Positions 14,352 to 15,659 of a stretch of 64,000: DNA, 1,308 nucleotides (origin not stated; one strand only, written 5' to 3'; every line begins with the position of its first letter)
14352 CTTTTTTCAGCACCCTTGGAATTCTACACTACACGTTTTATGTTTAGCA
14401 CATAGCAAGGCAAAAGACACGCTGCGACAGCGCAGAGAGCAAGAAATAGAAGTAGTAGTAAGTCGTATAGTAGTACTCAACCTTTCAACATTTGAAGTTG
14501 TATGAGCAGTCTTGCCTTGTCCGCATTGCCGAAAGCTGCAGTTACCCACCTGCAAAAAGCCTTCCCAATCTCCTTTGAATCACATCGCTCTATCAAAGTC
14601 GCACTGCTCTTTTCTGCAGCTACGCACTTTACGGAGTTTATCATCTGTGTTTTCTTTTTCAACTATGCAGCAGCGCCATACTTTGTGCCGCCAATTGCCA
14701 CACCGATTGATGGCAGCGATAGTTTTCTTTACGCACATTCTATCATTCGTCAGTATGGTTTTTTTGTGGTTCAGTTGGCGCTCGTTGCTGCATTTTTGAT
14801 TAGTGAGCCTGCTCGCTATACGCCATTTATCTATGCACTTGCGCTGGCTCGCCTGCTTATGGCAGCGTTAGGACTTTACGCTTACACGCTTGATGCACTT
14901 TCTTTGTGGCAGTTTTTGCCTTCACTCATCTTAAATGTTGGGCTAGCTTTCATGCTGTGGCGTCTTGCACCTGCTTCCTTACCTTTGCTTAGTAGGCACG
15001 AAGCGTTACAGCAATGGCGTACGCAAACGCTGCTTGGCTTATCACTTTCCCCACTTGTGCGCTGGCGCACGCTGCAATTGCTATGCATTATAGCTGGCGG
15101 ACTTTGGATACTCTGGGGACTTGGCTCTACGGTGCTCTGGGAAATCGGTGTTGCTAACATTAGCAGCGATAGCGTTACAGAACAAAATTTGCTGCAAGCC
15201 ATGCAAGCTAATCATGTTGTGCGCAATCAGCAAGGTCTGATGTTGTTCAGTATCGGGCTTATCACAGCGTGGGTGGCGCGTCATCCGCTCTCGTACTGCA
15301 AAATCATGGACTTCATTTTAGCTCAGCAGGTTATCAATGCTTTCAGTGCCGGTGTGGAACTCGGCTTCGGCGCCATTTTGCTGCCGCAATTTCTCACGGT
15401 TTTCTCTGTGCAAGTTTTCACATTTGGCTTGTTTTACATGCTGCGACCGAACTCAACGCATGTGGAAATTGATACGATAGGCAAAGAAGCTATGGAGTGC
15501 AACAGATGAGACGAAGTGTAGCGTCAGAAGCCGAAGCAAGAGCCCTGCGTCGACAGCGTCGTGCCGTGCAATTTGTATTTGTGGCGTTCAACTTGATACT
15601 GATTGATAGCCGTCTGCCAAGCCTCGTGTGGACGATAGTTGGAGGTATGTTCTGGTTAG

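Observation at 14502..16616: Uncharacterised three-gene membrane module: triplicated 4-helix domain plus a ferredoxin-less NapH-like CxxxC protein, upstream of PFOR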

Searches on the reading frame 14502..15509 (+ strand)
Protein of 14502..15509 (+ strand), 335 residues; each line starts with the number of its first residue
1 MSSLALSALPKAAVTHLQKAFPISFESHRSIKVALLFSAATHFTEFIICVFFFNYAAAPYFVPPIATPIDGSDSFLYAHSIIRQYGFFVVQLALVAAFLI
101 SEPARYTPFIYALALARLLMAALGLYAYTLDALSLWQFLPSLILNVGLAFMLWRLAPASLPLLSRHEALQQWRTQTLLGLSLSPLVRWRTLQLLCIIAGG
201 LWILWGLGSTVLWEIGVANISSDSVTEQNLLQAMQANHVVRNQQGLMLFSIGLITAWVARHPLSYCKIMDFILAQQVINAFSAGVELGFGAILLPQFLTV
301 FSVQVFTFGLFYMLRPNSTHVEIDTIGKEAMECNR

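Call 3: search_protein_families(library=pfam, proteins=[window:14502-15509:+], max_evalue=1)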
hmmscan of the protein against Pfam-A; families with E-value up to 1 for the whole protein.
window:14502-15509:+ (335 aa): 1 family
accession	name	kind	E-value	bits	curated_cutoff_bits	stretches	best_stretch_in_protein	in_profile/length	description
PF06139.17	BphX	-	0.0028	18.1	24.7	1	245-280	58-93/133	BphX-like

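Call 4: search_protein_families(library=ncbifam, proteins=[window:14502-15509:+], max_evalue=1)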
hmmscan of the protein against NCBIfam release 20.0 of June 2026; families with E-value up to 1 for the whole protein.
window:14502-15509:+ (335 aa): 0 families

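Call 6: find_homologous_proteins(query=window:14502-15509:+, max_evalue=0.001)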
Query window:14502-15509:+ (335 aa): 28 proteins with E <= 0.001 among 8000 candidates.
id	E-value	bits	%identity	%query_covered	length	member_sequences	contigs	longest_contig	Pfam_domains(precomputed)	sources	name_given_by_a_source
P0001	1.5e-213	726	99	100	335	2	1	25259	-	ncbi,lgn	ncbi:MAG: hypothetical protein ACK42Y_02840 [Candidatus Thermochlorobacter sp.]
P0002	3.1e-188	643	89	100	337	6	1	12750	-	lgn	-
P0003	5.9e-147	507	73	100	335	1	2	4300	-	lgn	-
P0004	2.4e-143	496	71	100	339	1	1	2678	-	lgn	-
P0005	1.1e-112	395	59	94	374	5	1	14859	-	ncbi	-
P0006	5.9e-112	392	60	94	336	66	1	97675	-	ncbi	-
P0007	1.9e-111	391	59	94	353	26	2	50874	-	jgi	jgi:hypothetical protein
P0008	4.9e-109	383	59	94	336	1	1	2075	-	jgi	-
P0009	5.9e-109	383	58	97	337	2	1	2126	-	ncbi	-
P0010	3.6e-108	380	58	94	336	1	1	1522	-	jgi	jgi:hypothetical protein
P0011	6.5e-98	346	55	99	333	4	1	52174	-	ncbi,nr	ncbi:MAG: hypothetical protein RMI34_01080 [Chloroherpetonaceae bacterium]|nr:hypothetical protein [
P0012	1.0e-97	346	56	97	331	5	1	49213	-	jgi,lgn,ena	-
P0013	1.8e-96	342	54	99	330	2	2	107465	-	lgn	-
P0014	1.4e-94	335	53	93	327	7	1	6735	-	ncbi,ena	-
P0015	2.9e-94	334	55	93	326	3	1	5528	-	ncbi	-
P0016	1.3e-93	332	52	95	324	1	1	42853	-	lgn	-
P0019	2.2e-86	308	56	84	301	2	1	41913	-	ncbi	-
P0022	4.7e-78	281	49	89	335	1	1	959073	-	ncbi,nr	ncbi:MAG: hypothetical protein SFU91_04140 [Chloroherpetonaceae bacterium]|nr:hypothetical protein [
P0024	1.2e-73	267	45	94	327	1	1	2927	-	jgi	jgi:hypothetical protein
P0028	3.1e-58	216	52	61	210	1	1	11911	-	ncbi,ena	-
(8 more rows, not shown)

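Call 8: find_encoding_contigs(protein=P0006, flank=8000, max_places=2)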
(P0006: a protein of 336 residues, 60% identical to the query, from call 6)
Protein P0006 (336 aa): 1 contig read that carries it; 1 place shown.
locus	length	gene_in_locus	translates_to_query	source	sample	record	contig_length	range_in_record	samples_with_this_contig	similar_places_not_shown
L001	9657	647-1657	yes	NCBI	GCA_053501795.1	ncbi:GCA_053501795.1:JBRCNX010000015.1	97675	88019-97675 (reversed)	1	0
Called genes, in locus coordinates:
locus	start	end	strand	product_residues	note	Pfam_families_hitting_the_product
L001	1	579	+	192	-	?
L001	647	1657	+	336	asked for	-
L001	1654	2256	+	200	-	PF12801:Fer4_5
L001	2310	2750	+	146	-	-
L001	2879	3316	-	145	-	PF13622:4HBT_3, PF03061:4HBT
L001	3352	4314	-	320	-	PF01063:Aminotran_4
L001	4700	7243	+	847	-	PF00483:NTP_transferase, PF12804:NTP_transf_3, PF25084:LbH_EIF2B, PF25087:GMPPB_C, PF25087:GMPPB_C, PF02878:PGM_PMM_I, PF02879:PGM_PMM_II, PF02880:PGM_PMM_III, +2 more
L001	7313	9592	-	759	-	PF07494:Reg_prop (faint), PF21544:PorZ_N_b_propeller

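Call 9: find_encoding_contigs(protein=P0022, flank=8000, max_places=2)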
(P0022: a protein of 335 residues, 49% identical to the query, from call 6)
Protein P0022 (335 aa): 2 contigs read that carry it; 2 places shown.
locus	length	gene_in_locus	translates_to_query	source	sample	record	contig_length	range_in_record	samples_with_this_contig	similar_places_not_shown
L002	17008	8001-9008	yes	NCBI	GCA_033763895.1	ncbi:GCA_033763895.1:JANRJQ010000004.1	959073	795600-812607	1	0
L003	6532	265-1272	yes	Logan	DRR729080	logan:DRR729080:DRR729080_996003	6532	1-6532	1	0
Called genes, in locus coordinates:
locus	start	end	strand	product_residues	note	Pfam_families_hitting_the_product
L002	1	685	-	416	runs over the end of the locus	PF12704:MacB_PCD, PF02687:FtsX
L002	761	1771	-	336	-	PF13176:TPR_7 (faint), PF13428:TPR_14 (faint), PF13414:TPR_11 (weak), PF00515:TPR_1 (weak), PF07719:TPR_2, PF13414:TPR_11, PF13424:TPR_12 (weak), PF13432:TPR_16 (weak), +9 more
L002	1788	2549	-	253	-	PF02463:SMC_N (weak), PF00005:ABC_tran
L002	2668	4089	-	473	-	PF25917:BSH_RND, PF25935:BSH_LcnD (faint), PF25973:BSH_CzcB (faint), PF25984:BSH_YknX (weak), PF25954:Beta-barrel_RND_2 (weak), PF25990:Beta-barrel_YknX, PF26002:Beta-barrel_AprE (weak)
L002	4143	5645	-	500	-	PF02321:OEP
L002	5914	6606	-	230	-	PF12146:Hydrolase_4 (faint), PF20408:Abhydrolase_11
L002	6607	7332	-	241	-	PF01209:Ubie_methyltran, PF13489:Methyltransf_23, PF08241:Methyltransf_11, PF08242:Methyltransf_12, PF13649:Methyltransf_25, PF13847:Methyltransf_31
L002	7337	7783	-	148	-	PF01502:PRA-CH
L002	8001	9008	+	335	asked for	-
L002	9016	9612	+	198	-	PF12801:Fer4_5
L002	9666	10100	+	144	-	-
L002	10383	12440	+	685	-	PF13687:DUF4153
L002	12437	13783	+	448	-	PF12832:MFS_1_like (weak), PF07690:MFS_1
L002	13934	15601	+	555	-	-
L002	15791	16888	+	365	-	-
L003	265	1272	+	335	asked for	-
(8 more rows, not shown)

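Call 10: find_encoding_contigs(protein=P0013, flank=8000, max_places=2)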
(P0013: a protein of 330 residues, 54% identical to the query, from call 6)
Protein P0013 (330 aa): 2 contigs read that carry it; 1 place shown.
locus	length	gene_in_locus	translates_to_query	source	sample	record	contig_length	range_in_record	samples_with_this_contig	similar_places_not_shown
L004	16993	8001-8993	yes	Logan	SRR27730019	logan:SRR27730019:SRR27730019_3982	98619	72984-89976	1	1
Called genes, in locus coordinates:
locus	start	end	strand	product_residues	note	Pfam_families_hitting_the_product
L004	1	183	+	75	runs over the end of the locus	PF00830:Ribosomal_L28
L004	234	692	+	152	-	PF00075:RNase_H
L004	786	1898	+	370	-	-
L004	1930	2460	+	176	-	PF08534:Redoxin, PF00578:AhpC-TSA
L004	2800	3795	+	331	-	PF08240:ADH_N, PF00107:ADH_zinc_N, PF13602:ADH_zinc_N_2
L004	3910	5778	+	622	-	PF00563:EAL, PF00571:CBS (faint), PF00990:GGDEF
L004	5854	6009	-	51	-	-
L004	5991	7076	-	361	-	PF13685:Fe-ADH_2, PF01761:DHQ_synthase, PF24621:DHQS_C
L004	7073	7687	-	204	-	PF13238:AAA_18, PF01202:SKI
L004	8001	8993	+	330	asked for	-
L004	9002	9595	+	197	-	PF12801:Fer4_5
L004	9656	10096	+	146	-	-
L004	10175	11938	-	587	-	PF13510:Fer2_4, PF10588:NADH-G_4Fe-4S_3, PF22117:Fer4_Nqo3, PF22151:Fer4_NDSU1, PF00384:Molybdopterin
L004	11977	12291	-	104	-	-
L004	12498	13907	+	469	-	PF00148:Oxidored_nitro, PF08369:PCP_red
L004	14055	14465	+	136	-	-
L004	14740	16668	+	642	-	PF07715:Plug, PF00593:TonB_dep_Rec_b-barrel, PF14905:OMP_b-brl_3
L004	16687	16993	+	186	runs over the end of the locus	PF02572:CobA_CobO_BtuR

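Call 12: find_encoding_contigs(protein=P0016, flank=8000, max_places=2)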
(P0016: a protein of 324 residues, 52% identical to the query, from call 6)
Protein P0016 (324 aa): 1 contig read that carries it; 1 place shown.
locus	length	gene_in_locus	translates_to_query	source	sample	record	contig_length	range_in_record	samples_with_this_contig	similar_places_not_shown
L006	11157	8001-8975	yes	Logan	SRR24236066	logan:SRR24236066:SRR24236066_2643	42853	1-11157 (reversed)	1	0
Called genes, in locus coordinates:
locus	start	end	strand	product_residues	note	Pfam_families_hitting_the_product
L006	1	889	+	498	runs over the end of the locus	PF01025:GrpE (faint)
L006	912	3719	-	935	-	PF01326:PPDK_N, PF00391:PEP-utilizers, PF02896:PEP-utilizers_C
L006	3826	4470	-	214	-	PF02581:TMP-TENI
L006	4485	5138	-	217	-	PF01895:PhoU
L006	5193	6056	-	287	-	PF02463:SMC_N, PF00005:ABC_tran, PF00931:NB-ARC (faint), PF13304:AAA_21 (faint)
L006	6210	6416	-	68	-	-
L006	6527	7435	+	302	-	PF00701:DHDPS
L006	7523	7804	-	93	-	-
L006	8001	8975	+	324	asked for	-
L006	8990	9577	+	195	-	PF12801:Fer4_5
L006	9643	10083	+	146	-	-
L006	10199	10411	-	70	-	PF07432:Hc1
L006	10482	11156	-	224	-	?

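Call 13: find_encoding_contigs(protein=P0011, flank=8000, max_places=2)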
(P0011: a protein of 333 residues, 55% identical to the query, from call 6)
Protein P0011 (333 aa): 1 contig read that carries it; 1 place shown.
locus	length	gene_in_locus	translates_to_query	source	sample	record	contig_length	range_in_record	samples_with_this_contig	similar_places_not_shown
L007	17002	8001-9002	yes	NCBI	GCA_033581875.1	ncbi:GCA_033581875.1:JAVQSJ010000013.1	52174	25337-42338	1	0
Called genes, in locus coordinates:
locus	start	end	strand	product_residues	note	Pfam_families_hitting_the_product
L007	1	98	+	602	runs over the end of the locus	PF01094:ANF_receptor, PF13458:Peripla_BP_6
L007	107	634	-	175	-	-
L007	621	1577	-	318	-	PF02749:QRPTase_N, PF01729:QRPTase_C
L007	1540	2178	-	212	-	PF02190:LON_substr_bdg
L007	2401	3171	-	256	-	PF00106:adh_short, PF08659:KR, PF13561:adh_short_C2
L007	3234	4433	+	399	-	-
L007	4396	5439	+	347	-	-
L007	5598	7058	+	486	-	PF00202:Aminotran_3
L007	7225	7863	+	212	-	PF04055:Radical_SAM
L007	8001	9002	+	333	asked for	-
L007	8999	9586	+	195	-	PF12801:Fer4_5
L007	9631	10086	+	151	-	-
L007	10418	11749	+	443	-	PF01555:N6_N4_Mtase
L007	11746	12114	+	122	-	-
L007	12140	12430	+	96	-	PF18643:RE_BsaWI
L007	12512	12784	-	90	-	-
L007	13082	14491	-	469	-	PF00939:Na_sulph_symp, PF03600:CitMHS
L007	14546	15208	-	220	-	-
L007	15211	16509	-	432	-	PF00275:EPSP_synthase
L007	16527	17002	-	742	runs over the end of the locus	PF01138:RNase_PH, PF03725:RNase_PH_C, PF03726:PNPase (weak), PF01138:RNase_PH, PF00013:KH_1, PF00575:S1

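Call 51: list_cluster_members(proteins=[P0005, P0006, P0009, P0012, P0014, P0015, P0019, P0024, P0028, P0067])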
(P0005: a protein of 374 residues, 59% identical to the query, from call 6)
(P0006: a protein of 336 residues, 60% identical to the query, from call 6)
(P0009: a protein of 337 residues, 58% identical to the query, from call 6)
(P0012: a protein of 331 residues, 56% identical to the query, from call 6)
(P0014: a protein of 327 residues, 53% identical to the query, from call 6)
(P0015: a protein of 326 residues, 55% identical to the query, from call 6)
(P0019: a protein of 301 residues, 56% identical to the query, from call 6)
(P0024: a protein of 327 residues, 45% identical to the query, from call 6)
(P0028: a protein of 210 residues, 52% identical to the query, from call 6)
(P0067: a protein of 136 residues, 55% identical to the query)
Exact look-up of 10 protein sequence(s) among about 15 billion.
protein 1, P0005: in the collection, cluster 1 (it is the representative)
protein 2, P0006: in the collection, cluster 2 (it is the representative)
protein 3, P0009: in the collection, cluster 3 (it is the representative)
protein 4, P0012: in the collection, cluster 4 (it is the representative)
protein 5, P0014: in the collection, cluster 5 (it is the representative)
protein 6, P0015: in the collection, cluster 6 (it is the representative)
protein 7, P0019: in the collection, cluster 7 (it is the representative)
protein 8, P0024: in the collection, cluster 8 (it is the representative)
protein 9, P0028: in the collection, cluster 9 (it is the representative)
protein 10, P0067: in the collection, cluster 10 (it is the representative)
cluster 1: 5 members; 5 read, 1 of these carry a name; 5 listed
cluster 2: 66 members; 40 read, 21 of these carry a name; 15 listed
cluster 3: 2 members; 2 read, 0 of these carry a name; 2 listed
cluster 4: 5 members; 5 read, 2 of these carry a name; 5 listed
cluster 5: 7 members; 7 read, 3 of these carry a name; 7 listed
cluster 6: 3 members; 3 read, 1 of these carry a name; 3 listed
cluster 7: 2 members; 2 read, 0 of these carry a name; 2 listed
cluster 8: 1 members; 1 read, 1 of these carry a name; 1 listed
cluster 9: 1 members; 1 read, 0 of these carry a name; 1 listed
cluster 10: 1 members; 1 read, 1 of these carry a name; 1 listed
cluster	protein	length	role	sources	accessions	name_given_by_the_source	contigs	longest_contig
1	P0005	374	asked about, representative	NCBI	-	-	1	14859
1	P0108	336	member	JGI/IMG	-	hypothetical protein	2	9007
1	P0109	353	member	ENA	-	-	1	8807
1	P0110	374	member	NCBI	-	-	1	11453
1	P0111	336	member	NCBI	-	-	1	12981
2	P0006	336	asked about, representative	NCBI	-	-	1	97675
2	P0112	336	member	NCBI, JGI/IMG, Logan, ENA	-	hypothetical protein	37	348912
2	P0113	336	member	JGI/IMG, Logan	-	hypothetical protein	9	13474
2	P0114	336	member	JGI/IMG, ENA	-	hypothetical protein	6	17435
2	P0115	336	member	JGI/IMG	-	hypothetical protein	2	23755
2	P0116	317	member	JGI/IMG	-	hypothetical protein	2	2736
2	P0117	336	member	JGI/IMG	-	hypothetical protein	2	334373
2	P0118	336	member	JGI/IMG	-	hypothetical protein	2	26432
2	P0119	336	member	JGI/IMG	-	hypothetical protein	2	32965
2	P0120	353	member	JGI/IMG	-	hypothetical protein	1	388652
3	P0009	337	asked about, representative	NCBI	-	-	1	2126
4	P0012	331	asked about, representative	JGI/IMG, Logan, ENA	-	-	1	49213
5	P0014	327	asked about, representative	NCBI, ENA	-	-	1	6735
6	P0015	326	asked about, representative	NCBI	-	-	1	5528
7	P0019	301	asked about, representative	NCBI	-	-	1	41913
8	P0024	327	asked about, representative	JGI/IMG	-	hypothetical protein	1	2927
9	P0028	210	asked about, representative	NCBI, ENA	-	-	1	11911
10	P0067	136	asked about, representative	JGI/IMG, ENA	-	hypothetical protein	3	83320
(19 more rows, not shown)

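Call 65: search_protein_families(library=ncbifam, proteins=[L004:12498-13907:+, L007:7225-7863:+, L004:10175-11938:-], max_evalue=0.00001)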
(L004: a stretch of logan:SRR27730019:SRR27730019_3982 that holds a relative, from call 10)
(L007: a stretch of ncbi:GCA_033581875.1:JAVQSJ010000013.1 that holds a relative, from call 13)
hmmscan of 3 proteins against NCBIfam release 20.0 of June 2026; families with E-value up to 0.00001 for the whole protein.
L004:12498-13907:+ (469 aa): 4 families
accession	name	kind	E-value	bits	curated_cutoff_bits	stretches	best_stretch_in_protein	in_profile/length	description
TIGR02014.1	BchZ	equivalog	1.7e-181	604.3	529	1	4-464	1-467/468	chlorophyllide a reductase subunit Z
TIGR01278.1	DPOR_BchB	equivalog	4.5e-28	98.4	490.35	1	22-337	21-344/512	ferredoxin:protochlorophyllide reductase (ATP-dependent) subunit B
NF002789.0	PRK02910.1-3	equivalog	1.7e-17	63.5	509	1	90-332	87-346/535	ferredoxin:protochlorophyllide reductase (ATP-dependent) subunit B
NF002790.0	PRK02910.1-4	equivalog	1.1e-13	50.7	912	1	154-312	166-324/530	ferredoxin:protochlorophyllide reductase (ATP-dependent) subunit B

L007:7225-7863:+ (212 aa): 16 families
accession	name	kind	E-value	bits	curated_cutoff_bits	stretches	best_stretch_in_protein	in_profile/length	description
TIGR04349.1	rSAM_QueE_gams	hypoth_equivalog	5.3e-89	297.4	300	1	2-207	1-206/210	7-carboxy-7-deazaguanine synthase QueE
TIGR03963.1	rSAM_QueE_Clost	equivalog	1.3e-55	188.4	260.1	1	3-212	2-219/219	putative 7-carboxy-7-deazaguanine synthase QueE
TIGR03365.1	Bsubt_queE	equivalog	9.3e-22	77.7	206.1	1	2-162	3-176/238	7-carboxy-7-deazaguanine synthase QueE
TIGR04322.1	rSAM_QueE_Ecoli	equivalog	3.6e-18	65.8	200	2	9-49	2-42/215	7-carboxy-7-deazaguanine synthase QueE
TIGR02495.1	NrdG2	equivalog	2.5e-11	43.3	131.15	1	24-101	20-101/193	anaerobic ribonucleoside-triphosphate reductase activating protein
TIGR04508.1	queE_Cx14CxxC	equivalog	2.9e-11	43.6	240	1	3-103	2-121/208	7-carboxy-7-deazaguanine synthase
TIGR02666.1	moaA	equivalog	5.9e-10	38.6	284.05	1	29-108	19-109/336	GTP 3',8-cyclase MoaA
TIGR02668.1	moaA_archaeal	equivalog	6.4e-10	38.5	325.25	1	28-107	18-102/303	GTP 3',8-cyclase MoaA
NF001199.0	PRK00164.2-1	equivalog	7.7e-10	38.4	231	1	28-106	20-103/308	GTP 3',8-cyclase MoaA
TIGR04545.1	rSAM_ahbD_hemeb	equivalog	8.2e-08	32.1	500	1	29-112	9-96/339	heme b synthase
NF050035.1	rSAM_WgK_link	exception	5.9e-07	28.8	650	1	29-112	18-106/367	radical SAM/SPASM peptide maturase WgkB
TIGR02493.1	PFLA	equivalog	9.3e-07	28.4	231.75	1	24-115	19-120/235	pyruvate formate-lyase-activating protein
TIGR04317.1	W_rSAM_matur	equivalog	1.2e-06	27.9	380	1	24-130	7-119/349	tungsten cofactor oxidoreductase radical SAM maturase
TIGR04347.1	pseudo_SAM_Halo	equivalog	1.3e-06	27.9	525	1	23-105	40-127/390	TIGR04347 family pseudo-SAM/SPASM protein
NF038283.1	viperin_w_prok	equivalog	1.8e-06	27.4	180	1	28-116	10-109/281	viperin family antiviral radical SAM protein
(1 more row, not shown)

L004:10175-11938:- (587 aa): 10 families
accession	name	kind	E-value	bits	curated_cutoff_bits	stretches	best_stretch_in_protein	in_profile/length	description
TIGR01973.1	NuoG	equivalog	1.6e-118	397.1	470.05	2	4-373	1-339/606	NADH-quinone oxidoreductase subunit NuoG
NF005895.0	PRK07860.1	equivalog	2.8e-83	280.3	802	1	4-371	20-359/811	NADH-quinone oxidoreductase subunit G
NF040763.1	FeFe_hydrog_A6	exception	1.5e-37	129.2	765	1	3-249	2-219/571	NADH-dependent [FeFe] hydrogenase, group A6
NF006305.0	PRK08493.1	equivalog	4.6e-32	111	591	1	86-205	56-171/819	NADH-quinone oxidoreductase subunit G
TIGR01591.1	Fdh-alpha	equivalog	4.4e-29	101.1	666.25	3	262-369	11-123/672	formate dehydrogenase subunit alpha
NF005745.0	PRK07569.1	equivalog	5e-27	94.8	333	2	82-233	56-207/238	bidirectional hydrogenase complex protein HoxU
NF040762.1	Hydr_FeFe_Clost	exception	2.4e-20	72.7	900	1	3-238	2-209/572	ferredoxin hydrogenase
NF009454.0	PRK12814.1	equivalog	1.4e-14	53.4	916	0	4-58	6-54/657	putative NADPH-dependent glutamate synthase small subunit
NF047855.1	AssmNtatRedNasC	equivalog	3.8e-11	42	1100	0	400-494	392-491/708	assimilatory nitrate reductase catalytic subunit NasC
NF041323.1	Nitr_red_NasA_Halo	equivalog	8.1e-07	27.9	1000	0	443-494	406-457/673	assimilatory nitrate reductase NasA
